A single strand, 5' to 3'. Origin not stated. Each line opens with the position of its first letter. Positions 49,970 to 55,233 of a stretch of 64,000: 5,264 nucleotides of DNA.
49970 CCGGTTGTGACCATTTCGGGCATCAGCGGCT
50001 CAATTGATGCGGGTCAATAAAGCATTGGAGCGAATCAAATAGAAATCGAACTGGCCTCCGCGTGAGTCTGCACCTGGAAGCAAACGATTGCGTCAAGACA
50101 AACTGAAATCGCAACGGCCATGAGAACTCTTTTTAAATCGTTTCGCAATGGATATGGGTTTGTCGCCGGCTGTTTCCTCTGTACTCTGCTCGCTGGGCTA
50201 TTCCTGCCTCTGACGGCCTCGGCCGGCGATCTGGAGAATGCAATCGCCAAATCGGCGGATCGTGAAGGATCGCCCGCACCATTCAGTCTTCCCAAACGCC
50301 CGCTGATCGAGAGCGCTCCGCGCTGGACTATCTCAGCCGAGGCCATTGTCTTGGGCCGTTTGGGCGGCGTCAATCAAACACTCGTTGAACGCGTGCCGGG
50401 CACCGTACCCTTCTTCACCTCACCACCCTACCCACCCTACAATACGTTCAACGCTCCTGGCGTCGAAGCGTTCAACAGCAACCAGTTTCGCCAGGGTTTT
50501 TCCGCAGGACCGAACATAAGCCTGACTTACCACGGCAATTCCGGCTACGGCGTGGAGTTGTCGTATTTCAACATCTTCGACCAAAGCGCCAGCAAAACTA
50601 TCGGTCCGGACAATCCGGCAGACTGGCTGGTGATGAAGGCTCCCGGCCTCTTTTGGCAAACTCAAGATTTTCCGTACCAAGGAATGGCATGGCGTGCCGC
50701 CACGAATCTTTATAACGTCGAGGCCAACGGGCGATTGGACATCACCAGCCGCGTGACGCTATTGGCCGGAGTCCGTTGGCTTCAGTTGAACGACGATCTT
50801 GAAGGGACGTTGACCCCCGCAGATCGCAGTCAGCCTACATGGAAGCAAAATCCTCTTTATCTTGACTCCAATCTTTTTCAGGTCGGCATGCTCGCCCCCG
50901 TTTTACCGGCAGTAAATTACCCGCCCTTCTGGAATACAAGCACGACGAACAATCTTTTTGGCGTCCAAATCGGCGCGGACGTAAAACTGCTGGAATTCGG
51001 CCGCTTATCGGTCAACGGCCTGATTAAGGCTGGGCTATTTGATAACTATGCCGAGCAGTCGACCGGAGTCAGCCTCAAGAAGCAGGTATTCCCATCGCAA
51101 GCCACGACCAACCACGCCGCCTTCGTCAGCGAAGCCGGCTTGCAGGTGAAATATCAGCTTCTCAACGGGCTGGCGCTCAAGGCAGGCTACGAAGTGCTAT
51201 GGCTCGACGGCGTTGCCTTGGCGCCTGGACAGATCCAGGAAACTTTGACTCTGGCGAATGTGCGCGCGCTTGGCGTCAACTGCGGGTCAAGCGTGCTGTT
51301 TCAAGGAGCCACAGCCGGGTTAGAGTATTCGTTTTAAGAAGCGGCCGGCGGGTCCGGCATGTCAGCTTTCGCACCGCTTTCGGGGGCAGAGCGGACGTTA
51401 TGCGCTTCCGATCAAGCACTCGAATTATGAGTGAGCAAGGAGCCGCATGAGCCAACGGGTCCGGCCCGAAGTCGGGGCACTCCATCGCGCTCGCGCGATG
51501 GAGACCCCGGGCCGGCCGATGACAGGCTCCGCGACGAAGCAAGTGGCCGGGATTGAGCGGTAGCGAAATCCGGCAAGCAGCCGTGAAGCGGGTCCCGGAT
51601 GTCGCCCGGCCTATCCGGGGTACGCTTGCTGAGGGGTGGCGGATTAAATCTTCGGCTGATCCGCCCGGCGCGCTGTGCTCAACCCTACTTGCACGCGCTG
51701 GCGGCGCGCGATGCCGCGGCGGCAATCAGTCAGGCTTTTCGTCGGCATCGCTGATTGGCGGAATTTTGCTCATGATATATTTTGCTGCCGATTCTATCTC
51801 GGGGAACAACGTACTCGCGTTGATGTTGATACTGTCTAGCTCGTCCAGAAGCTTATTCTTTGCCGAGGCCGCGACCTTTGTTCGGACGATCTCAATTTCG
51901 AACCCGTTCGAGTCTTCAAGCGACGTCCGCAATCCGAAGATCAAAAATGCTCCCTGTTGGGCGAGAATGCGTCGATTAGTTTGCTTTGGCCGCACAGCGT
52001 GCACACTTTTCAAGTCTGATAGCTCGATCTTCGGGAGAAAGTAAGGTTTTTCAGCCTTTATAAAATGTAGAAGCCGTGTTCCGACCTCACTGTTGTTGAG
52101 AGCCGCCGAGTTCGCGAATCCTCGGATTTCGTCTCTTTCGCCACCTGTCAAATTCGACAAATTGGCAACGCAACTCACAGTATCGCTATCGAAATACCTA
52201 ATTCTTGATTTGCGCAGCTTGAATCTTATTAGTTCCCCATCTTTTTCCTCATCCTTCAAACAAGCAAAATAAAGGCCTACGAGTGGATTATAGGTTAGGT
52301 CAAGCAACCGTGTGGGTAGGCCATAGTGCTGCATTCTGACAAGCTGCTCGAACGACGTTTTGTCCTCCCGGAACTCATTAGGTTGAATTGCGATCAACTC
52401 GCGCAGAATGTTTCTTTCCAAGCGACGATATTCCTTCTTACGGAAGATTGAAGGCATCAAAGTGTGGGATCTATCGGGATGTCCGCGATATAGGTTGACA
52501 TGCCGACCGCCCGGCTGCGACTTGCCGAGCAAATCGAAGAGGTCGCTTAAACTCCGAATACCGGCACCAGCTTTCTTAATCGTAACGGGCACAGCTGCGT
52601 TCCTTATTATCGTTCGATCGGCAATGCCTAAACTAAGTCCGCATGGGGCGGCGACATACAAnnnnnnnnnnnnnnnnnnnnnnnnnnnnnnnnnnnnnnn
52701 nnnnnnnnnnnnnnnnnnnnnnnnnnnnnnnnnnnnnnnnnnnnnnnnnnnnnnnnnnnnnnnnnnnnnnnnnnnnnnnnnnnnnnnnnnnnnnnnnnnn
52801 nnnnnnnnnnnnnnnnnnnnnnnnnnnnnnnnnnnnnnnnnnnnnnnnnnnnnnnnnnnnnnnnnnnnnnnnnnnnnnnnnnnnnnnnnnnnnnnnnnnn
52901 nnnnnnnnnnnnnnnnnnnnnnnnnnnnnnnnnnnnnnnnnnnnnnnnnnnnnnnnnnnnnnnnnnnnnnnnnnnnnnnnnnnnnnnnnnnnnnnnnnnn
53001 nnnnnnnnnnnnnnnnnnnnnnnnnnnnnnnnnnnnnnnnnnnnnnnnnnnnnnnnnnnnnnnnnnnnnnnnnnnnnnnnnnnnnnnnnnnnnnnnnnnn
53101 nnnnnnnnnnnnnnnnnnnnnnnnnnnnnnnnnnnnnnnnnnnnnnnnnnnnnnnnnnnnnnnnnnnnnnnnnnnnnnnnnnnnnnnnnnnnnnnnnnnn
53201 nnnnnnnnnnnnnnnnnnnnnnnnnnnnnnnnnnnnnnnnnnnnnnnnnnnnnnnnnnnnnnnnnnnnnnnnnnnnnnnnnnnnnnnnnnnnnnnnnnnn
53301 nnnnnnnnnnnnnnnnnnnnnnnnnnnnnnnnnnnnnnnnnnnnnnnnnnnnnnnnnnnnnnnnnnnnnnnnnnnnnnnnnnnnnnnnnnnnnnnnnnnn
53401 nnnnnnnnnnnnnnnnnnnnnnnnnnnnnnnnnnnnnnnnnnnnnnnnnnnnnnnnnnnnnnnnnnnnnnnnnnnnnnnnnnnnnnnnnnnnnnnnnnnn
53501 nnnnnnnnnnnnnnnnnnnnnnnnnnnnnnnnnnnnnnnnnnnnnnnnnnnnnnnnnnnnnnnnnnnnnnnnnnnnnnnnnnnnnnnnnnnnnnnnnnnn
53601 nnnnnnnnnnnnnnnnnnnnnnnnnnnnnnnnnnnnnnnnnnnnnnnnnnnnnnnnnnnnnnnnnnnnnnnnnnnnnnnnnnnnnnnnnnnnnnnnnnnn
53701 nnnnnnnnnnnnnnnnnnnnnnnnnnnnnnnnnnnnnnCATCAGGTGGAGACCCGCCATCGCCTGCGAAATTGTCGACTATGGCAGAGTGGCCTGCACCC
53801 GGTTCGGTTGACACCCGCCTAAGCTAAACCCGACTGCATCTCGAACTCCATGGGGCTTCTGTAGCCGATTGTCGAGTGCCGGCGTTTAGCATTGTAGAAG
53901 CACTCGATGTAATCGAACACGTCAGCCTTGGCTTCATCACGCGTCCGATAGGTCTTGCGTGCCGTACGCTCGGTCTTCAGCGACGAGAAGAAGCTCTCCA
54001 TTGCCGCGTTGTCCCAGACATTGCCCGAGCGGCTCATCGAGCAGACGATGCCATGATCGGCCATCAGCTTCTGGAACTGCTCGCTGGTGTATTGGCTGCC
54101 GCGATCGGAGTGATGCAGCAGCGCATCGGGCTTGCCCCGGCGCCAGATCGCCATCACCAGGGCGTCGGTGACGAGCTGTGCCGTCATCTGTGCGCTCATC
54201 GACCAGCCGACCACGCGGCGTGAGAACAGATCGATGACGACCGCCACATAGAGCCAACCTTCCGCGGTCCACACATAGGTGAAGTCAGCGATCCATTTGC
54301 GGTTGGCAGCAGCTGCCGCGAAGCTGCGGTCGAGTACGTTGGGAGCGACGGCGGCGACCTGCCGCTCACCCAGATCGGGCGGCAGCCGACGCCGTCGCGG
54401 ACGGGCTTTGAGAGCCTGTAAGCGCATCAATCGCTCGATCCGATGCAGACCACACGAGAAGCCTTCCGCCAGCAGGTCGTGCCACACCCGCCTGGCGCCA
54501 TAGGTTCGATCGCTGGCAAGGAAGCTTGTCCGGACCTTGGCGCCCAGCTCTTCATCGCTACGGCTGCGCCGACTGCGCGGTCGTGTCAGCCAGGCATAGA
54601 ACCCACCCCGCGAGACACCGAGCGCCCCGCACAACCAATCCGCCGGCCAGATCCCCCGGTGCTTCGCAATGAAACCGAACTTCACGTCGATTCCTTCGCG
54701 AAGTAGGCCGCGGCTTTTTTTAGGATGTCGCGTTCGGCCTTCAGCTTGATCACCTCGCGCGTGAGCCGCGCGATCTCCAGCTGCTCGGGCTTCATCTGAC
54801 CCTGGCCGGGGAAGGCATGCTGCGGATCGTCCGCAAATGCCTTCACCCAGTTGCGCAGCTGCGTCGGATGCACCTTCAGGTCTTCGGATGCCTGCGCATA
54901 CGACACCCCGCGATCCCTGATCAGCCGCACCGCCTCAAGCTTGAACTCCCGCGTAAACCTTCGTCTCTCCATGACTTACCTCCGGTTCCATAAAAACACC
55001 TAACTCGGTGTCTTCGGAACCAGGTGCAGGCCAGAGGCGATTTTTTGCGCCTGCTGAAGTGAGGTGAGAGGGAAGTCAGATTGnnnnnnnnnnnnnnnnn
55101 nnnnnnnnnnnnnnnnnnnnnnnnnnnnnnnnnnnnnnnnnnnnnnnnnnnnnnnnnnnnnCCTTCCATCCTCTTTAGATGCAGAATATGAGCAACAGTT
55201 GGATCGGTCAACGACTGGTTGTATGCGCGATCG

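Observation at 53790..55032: IS3-family element has split the TIR-like gene; precise excision restores one continuous ORF with its own promoter and RBS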

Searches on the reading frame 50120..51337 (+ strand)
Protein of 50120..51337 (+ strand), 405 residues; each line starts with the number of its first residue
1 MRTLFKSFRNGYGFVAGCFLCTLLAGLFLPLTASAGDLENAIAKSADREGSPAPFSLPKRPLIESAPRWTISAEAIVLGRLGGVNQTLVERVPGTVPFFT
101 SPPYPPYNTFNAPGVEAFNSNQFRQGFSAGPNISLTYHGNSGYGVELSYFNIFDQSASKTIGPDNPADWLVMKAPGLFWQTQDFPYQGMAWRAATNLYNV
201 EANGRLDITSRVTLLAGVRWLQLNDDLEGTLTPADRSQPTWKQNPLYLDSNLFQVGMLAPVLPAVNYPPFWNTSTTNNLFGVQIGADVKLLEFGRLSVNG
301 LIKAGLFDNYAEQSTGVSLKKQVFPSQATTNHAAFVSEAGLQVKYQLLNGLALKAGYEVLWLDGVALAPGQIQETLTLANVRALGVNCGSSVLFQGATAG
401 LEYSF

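Call 57: search_protein_families(library=pfam, proteins=[window:50120-51337:+], max_evalue=0.01)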
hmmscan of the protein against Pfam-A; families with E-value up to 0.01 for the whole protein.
window:50120-51337:+ (405 aa): 1 family
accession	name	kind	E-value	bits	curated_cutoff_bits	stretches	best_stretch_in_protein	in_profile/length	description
PF07585.17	BBP7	-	1.3e-06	28.3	26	1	329-382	265-318/350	Putative beta barrel porin-7 (BBP7)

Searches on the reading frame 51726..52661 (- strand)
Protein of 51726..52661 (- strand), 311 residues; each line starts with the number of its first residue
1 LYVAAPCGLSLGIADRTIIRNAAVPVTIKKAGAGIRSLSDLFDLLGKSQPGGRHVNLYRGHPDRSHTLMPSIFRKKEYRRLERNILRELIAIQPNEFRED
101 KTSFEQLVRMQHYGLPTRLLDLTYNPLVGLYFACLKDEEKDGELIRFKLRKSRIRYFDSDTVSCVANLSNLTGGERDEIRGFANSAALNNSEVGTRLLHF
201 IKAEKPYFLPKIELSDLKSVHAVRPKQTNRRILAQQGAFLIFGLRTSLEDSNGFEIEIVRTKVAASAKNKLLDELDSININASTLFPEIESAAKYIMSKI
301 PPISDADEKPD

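Call 6: search_protein_families(library=pfam, proteins=[window:51726-52661:-], max_evalue=0.01)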
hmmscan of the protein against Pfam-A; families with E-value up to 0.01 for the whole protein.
window:51726-52661:- (311 aa): 1 family
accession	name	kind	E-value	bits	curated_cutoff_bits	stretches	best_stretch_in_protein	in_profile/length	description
PF08867.16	FRG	-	2.7e-20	73.5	25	1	57-141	4-93/94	FRG domain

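Call 7: search_protein_families(library=padloc, proteins=[window:51726-52661:-], max_evalue=0.01)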
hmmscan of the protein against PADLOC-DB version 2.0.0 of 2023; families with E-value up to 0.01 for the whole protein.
window:51726-52661:- (311 aa): 14 families
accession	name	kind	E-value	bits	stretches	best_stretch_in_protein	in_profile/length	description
PDLC04933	PDC-S15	-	1e-101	338.2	1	33-300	7-280/286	-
PDLC04936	PDC-S15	-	1.7e-98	327.7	1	28-300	17-296/300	-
PDLC04930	PDC-S15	-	6.4e-64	214.3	1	35-300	6-279/380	-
PDLC04927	PDC-S15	-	3.2e-42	142.9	2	47-141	30-123/422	-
PDLC04938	PDC-S15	-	2.8e-41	139.8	2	29-145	41-160/276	-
PDLC04939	PDC-S15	-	2.7e-29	100.4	2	53-135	29-110/487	-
PDLC04937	PDC-S15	-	8.6e-26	89.1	2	57-155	38-147/254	-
PDLC04926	PDC-S15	-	9.7e-26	88.5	1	40-299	18-294/300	-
PDLC04929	PDC-S15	-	4.5e-14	51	1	53-142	29-131/308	-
PDLC04931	PDC-S15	-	5e-14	50.7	2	217-299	181-271/282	-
PDLC04934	PDC-S15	-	8.9e-11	39.5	1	57-142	62-156/416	-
PDLC04940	PDC-S15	-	1.1e-10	39.6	2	109-140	128-159/280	-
PDLC04932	PDC-S15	-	1.2e-10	39.3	1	95-299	100-318/324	-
PDLC04935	PDC-S15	-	0.0073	13.2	0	100-136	186-225/535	-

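Call 8: search_protein_families(library=ncbifam, proteins=[window:51726-52661:-], max_evalue=0.01)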
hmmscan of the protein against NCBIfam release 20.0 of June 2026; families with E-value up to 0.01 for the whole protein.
window:51726-52661:- (311 aa): 0 families

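Call 68: search_protein_families(library=phrogs, proteins=[window:51726-52661:-], max_evalue=0.001)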
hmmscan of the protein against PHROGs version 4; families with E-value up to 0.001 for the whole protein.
window:51726-52661:- (311 aa): 2 families
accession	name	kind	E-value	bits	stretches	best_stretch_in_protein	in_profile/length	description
phrog_4962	-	unknown function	5e-43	148.6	1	33-299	172-453/467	-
phrog_24967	-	unknown function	1.8e-12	48.1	1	35-141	23-132/385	-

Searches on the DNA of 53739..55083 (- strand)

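Call 13: search_dna_similar(query=window:53739-55083:-, collection=plasmids, mode=near, max_rows=25)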
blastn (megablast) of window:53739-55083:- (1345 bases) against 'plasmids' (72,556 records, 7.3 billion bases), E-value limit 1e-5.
Records with a match: 10; places in all: 11; records where one place covers at least 80% of the query: 2.
Best place of each record, by identity: 80-90% 1; 60-80% 9.
By first word of the organism name: Bradyrhizobium 2; Mesorhizobium 2; Methylorubrum 2; Xanthobacter 1; Polymorphobacter 1; Paracoccus 1; Hydrogenophaga 1.
By predicted mobility (MOB-suite, as given by PLSDB): non-mobilizable 5; conjugative 3; mobilizable 2.
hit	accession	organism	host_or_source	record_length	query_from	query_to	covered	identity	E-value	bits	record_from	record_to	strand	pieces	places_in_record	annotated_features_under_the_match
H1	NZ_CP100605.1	Bradyrhizobium sp. Ash2021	-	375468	55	1291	92%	87.2%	0e+0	1408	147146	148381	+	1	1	IS3 family transposase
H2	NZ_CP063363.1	Xanthobacter dioxanivorans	pure culture,active sludge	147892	51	1244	89%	75.9%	7e-165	588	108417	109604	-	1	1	IS3 family transposase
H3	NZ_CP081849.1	Polymorphobacter megasporae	Megaspora,lichen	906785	268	1264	74%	78.1%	2e-171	610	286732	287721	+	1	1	none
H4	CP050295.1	Mesorhizobium loti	Oxytropis kamtschatica,cell ...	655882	51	979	69%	74.4%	3e-99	370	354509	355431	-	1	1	none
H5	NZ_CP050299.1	Mesorhizobium huakuii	Oxytropis kamtschatica,cell ...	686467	337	979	48%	75.5%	5e-77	296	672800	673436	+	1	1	none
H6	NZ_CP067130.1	Paracoccus seriniphilus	cell culture,washing water of Bugula ...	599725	824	1244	31%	77.3%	4e-58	233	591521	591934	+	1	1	none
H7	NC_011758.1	Methylorubrum extorquens CM4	-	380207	990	1297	23%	79.7%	3e-54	220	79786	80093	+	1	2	none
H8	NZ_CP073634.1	Methylorubrum extorquens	cell culture,Oil-contaminated soil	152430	990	1295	23%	78.7%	4e-48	200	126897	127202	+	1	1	none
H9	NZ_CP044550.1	Hydrogenophaga sp. BPS33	-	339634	989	1222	17%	77.8%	2e-31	145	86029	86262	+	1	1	none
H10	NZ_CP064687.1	Bradyrhizobium sp. 4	Acmispon strigosus,cell culture,root ...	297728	991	1192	15%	79.3%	2e-30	141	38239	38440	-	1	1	none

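Call 15: get_annotated_region(hit=H1, flank=300)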
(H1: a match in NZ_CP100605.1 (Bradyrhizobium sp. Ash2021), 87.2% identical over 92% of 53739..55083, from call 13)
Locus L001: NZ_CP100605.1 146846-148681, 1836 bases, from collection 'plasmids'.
description: Bradyrhizobium sp. Ash2021 plasmid p_unamed, complete sequence
organism: Bradyrhizobium sp. Ash2021 (NCBI taxid 2954771)
taxonomy: Bacteria; Pseudomonadota; Alphaproteobacteria; Hyphomicrobiales; Nitrobacteraceae; Bradyrhizobium; Bradyrhizobium sp. Ash2021
host: -; source: -; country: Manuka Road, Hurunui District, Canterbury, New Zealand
typing (MOB-suite, as given by PLSDB): conjugative; relaxase MOBP; mating-pair formation MPF_T
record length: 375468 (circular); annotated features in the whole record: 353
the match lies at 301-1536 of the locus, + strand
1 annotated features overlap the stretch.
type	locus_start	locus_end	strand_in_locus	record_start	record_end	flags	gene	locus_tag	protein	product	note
CDS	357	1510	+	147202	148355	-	-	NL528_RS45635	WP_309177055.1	IS3 family transposase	-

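Call 16: get_annotated_region(hit=H2, flank=300)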
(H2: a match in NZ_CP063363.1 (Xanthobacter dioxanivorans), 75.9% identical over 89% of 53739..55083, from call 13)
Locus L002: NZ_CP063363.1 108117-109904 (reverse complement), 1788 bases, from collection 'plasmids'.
description: Xanthobacter dioxanivorans strain YN2 plasmid unnamed1, complete sequence
organism: Xanthobacter dioxanivorans (NCBI taxid 2528964)
taxonomy: Bacteria; Pseudomonadota; Alphaproteobacteria; Hyphomicrobiales; Xanthobacteraceae; Xanthobacter; Xanthobacter dioxanivorans
host: -; source: pure culture,active sludge; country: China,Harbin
typing (MOB-suite, as given by PLSDB): conjugative; replicon rep_cluster_1420; relaxase MOBQ; mating-pair formation MPF_T
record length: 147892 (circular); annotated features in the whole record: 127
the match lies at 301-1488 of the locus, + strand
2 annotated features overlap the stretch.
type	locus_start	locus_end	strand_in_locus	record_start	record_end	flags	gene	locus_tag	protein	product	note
CDS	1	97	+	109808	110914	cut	-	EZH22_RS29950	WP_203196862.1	TniQ family protein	-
CDS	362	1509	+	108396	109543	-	-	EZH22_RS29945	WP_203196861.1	IS3 family transposase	-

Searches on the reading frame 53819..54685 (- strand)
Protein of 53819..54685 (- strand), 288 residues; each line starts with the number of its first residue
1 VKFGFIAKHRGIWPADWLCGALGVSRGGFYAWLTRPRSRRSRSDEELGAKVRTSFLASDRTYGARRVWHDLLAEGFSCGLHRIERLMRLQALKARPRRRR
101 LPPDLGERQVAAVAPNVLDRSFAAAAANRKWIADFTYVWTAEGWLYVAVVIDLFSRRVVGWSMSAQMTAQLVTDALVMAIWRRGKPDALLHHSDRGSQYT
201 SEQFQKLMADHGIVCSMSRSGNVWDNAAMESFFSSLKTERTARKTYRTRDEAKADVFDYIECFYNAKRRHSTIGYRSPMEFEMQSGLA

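Call 6: search_protein_families(library=pfam, proteins=[window:53819-54685:-], max_evalue=0.01)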
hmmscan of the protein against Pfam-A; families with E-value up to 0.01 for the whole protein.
window:53819-54685:- (288 aa): 4 families
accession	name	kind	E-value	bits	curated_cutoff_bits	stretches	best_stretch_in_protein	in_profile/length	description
PF00665.32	rve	-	3.9e-30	104.5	32.6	1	126-222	3-101/102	Integrase core domain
PF13276.12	HTH_21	-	5.2e-16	59.1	28.1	1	44-100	3-60/60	HTH-like domain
PF13333.12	rve_2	-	1.2e-15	57.8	22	1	230-285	1-55/56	Integrase core domain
PF13683.12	rve_3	-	1e-10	41.6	26.5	1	211-278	1-67/67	Integrase core domain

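Call 8: search_protein_families(library=ncbifam, proteins=[window:53819-54685:-], max_evalue=0.01)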
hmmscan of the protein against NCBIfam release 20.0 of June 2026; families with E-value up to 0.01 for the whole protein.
window:53819-54685:- (288 aa): 4 families
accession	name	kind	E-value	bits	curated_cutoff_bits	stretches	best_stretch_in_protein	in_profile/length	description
NF033516.0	transpos_IS3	equivalog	2.1e-105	353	160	1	2-282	90-369/369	IS3 family transposase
NF033577.2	transpos_IS481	equivalog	7.4e-29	101.1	224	1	13-280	14-282/284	IS481 family transposase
NF006918.0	PRK09409.1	subfamily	4e-09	36.5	597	1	31-284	30-287/301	IS2 transposase TnpB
NF033546.1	transpos_IS21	equivalog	5.9e-05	22.7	160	0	36-100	38-109/294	IS21 family transposase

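Call 60: search_dna_similar(query=window:53819-54685:-, collection=plasmids, mode=protein, max_rows=40, rows=spread, max_evalue=1e-60)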
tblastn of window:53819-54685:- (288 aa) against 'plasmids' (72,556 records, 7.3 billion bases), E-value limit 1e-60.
Records with a match: 1956; places in all: 2679; records where one place covers at least 80% of the query: 1929.
Best place of each record, by identity: 90-95% 1; 80-90% 13; 60-80% 71; <60% 1871.
By first word of the organism name: Klebsiella 470; Escherichia 282; Enterobacter 172; Citrobacter 143; Salmonella 108; Ralstonia 90; Pseudosulfitobacter 78; Piscirickettsia 61; Pseudomonas 44; Pantoea 38; and 101 more.
By predicted mobility (MOB-suite, as given by PLSDB): conjugative 1041; non-mobilizable 582; mobilizable 333.
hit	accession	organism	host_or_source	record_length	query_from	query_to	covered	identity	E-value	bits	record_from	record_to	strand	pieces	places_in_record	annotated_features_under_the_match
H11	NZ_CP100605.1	Bradyrhizobium sp. Ash2021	-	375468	1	288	100%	91.3%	2e-150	472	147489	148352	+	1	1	IS3 family transposase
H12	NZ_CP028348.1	Novosphingobium sp. THN1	cell culture,surface water of Lake Taihu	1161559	1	288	100%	75.3%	5e-136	431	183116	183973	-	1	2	record has no annotation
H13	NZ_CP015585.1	Roseomonas gilardii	Purified bacterial strains from deep ...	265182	1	280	97%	49.3%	2e-73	251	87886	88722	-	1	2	IS3 family transposase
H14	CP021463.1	Salmonella enterica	Homo sapiens,blood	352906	1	285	99%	47.9%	4e-73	250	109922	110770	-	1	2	IS3 family transposase (x2)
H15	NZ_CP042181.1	Pseudomonas sp. KBS0802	environmental isolate,soil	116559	1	288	100%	46.9%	3e-70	242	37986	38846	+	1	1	IS3 family transposase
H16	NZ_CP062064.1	Janthinobacterium sp. HH102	whole organism,water rainwater-tap ...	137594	1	284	99%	46.8%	5e-72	247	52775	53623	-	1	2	IS3 family transposase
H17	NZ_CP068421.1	Gluconobacter sphaericus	single cell,Campbell Early grape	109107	1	287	100%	46.0%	9e-64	223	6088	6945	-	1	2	IS3 family transposase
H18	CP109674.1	Enterobacter cloacae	Homo sapiens,ascites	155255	1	284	99%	46.1%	4e-75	256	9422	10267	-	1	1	IS3 family transposase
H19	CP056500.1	Klebsiella oxytoca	culture,Wastewater influent sample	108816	1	284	99%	46.1%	9e-75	255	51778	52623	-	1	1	IS3 family transposase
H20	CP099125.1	Escherichia coli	culture,Pooled soil sample collected ...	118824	1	284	99%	46.1%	2e-74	254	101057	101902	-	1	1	IS3 family transposase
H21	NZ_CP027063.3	Klebsiella variicola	Homo sapiens,Culture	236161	1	284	99%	46.1%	2e-74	254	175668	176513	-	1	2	IS3 family transposase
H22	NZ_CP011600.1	Phytobacter ursingii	Homo sapiens,Perirectal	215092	1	284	99%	46.1%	2e-74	254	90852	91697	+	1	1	IS3 family transposase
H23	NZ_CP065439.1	Klebsiella pneumoniae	Homo sapiens,Taichung Veterans General ...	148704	1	284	99%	46.1%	2e-74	254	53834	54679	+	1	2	IS3 family transposase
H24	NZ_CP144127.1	Klebsiella pneumoniae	Homo sapiens,whole organism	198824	1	284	99%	46.1%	2e-74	254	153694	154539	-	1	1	IS3 family transposase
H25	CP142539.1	Escherichia coli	swine,pure culture,lung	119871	1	284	99%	46.1%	2e-74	254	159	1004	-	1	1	IS3 family transposase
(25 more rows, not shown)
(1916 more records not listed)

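Call 70: find_encoding_contigs(protein=window:53819-54685:-, flank=3000, max_places=10)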
Protein window:53819-54685:- (288 aa): no gene with exactly this product is on record in the collection.

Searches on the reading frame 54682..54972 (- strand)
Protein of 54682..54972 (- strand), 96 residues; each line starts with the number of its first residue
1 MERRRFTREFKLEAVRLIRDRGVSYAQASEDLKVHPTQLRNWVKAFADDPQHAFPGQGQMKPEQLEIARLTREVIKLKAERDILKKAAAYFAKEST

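Call 6: search_protein_families(library=pfam, proteins=[window:54682-54972:-], max_evalue=0.01)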
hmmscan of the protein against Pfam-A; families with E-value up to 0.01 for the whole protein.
window:54682-54972:- (96 aa): 5 families
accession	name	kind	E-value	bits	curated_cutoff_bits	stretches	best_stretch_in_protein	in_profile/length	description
PF01527.26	HTH_Tnp_1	-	2.3e-16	60.2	24.1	1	1-74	1-74/75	Transposase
PF13384.12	HTH_23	-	3.3e-07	30.4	24.6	1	11-47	7-42/50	Homeodomain-like domain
PF13542.12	HTH_Tnp_ISL3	-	9.7e-06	25.4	27.4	1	3-46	9-50/51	Helix-turn-helix domain of transposase family ISL3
PF13518.12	HTH_28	-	3.3e-05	24.3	25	1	10-46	1-36/52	Helix-turn-helix domain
PF13551.12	HTH_29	-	0.0025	18.3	28.1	1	18-47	7-37/64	Winged helix-turn helix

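Call 8: search_protein_families(library=ncbifam, proteins=[window:54682-54972:-], max_evalue=0.01)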
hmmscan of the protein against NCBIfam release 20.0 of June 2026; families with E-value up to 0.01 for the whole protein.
window:54682-54972:- (96 aa): 3 families
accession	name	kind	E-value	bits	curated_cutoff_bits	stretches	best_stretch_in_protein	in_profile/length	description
NF033516.0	transpos_IS3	equivalog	1e-16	61.2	160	1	9-92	1-86/369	IS3 family transposase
NF047595.1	IS66_ISRel24_TnpA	equivalog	2.5e-06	28.1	74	1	3-49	2-47/113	IS66-like element accessory protein TnpA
NF033545.0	transpos_IS630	equivalog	0.0029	17.1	100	1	13-77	3-68/299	IS630 family transposase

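Call 69: find_encoding_contigs(protein=window:54685-54972:-, flank=3000, max_places=10)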
Protein seq(96 aa) (96 aa): no gene with exactly this product is on record in the collection.
